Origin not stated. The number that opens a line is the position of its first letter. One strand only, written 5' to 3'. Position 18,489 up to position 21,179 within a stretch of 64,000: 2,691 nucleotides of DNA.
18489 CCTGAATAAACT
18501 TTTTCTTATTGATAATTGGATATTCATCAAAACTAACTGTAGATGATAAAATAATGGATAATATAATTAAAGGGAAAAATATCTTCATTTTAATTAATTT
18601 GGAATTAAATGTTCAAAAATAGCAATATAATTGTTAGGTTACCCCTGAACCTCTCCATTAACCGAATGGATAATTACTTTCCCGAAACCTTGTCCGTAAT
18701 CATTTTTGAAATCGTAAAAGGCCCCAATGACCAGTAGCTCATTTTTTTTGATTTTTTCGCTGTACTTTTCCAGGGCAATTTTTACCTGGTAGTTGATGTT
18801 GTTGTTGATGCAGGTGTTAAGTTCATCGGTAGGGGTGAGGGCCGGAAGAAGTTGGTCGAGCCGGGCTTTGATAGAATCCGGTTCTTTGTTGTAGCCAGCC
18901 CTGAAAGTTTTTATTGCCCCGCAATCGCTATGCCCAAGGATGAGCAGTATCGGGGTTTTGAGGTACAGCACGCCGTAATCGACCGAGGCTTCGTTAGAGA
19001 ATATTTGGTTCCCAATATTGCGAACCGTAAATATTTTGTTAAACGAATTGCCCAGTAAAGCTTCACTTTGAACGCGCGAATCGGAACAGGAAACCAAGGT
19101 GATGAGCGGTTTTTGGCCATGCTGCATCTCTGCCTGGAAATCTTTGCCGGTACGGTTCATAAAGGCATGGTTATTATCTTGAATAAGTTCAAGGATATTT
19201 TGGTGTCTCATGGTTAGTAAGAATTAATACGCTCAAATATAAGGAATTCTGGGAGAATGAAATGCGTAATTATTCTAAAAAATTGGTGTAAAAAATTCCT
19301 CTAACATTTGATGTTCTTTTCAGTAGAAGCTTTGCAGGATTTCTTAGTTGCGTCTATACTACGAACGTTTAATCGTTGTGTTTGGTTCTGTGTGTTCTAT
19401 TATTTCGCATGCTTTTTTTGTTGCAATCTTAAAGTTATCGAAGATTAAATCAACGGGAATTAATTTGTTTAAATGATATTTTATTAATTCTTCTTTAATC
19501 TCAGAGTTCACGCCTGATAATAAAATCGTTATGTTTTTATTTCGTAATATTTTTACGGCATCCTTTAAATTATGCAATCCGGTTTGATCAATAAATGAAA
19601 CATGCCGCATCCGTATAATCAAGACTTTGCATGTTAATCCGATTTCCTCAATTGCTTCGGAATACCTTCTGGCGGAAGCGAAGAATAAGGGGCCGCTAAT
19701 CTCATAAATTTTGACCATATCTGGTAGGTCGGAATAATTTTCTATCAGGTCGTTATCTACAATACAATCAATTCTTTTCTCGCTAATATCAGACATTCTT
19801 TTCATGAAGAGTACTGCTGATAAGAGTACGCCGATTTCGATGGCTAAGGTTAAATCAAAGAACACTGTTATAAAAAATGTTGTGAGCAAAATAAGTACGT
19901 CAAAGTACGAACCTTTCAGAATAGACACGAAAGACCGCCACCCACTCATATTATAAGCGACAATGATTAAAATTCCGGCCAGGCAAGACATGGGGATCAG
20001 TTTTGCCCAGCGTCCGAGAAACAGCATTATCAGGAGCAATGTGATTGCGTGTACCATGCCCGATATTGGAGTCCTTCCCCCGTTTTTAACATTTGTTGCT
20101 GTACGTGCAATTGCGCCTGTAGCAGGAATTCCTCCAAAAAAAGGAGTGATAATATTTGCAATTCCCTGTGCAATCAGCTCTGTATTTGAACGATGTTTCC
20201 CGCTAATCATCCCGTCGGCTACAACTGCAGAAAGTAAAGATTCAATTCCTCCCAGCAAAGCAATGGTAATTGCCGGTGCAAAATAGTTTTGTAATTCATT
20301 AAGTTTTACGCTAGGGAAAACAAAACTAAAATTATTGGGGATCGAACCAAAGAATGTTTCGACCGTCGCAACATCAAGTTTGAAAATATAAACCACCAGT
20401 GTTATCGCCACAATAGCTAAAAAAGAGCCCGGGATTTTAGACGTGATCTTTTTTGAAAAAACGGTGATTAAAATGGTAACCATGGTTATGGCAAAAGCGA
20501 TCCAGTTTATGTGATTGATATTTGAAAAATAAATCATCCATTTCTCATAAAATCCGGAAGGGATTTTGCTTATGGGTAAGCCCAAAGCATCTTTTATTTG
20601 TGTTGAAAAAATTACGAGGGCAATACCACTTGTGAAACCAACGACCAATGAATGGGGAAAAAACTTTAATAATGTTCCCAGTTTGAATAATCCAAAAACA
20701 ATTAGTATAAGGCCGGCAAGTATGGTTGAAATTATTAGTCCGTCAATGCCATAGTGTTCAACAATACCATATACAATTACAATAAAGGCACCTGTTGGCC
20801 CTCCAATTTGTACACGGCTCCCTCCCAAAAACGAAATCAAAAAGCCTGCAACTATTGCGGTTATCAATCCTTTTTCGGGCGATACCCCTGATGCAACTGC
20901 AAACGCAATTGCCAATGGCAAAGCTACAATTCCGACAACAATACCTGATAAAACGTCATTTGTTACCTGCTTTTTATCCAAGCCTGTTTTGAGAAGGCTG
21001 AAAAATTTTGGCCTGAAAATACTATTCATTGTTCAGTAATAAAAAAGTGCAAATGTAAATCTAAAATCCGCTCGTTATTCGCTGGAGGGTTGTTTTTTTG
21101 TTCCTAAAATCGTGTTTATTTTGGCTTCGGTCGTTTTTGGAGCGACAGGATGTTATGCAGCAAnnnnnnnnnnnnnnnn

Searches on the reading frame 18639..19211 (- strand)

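Call 59: search_protein_families(library=pfam, proteins=[window:18639-19211:-], max_evalue=0.001)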
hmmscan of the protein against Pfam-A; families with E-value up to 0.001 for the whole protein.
window:18639-19211:- (190 aa): 1 family
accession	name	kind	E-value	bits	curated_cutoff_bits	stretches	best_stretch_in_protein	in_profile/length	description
PF00484.24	Pro_CA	-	6.1e-23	82.3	25.7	1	38-170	2-153/156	Carbonic anhydrase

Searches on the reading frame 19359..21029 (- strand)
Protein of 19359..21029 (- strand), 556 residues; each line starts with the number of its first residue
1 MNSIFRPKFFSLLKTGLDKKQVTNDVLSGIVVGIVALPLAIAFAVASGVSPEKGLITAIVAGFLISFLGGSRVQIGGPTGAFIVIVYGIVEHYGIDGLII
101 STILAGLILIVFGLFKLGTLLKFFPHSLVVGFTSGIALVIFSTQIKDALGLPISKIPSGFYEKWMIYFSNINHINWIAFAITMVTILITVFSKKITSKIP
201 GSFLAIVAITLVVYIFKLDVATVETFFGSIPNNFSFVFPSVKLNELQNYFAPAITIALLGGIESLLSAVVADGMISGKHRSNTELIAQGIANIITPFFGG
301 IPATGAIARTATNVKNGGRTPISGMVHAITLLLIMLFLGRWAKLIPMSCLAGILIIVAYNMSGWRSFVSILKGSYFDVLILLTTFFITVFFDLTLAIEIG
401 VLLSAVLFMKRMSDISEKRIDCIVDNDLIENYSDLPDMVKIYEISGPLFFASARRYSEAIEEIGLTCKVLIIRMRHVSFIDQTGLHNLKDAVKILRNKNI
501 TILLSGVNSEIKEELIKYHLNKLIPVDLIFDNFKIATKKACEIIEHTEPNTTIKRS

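Call 8: search_protein_families(library=pfam, proteins=[window:19359-21029:-], max_evalue=0.01)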
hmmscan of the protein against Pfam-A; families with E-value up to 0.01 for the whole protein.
window:19359-21029:- (556 aa): 3 families
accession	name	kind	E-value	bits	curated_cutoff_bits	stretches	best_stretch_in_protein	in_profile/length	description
PF00916.26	Sulfate_transp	-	4e-85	286.3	23.2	1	23-384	2-380/380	Sulfate permease family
PF01740.26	STAS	-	5.3e-16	58.7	22.6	1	438-529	9-99/106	STAS domain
PF16983.11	MFS_MOT1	-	7.9e-06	26.6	30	1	263-360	11-110/111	Molybdate transporter of MFS superfamily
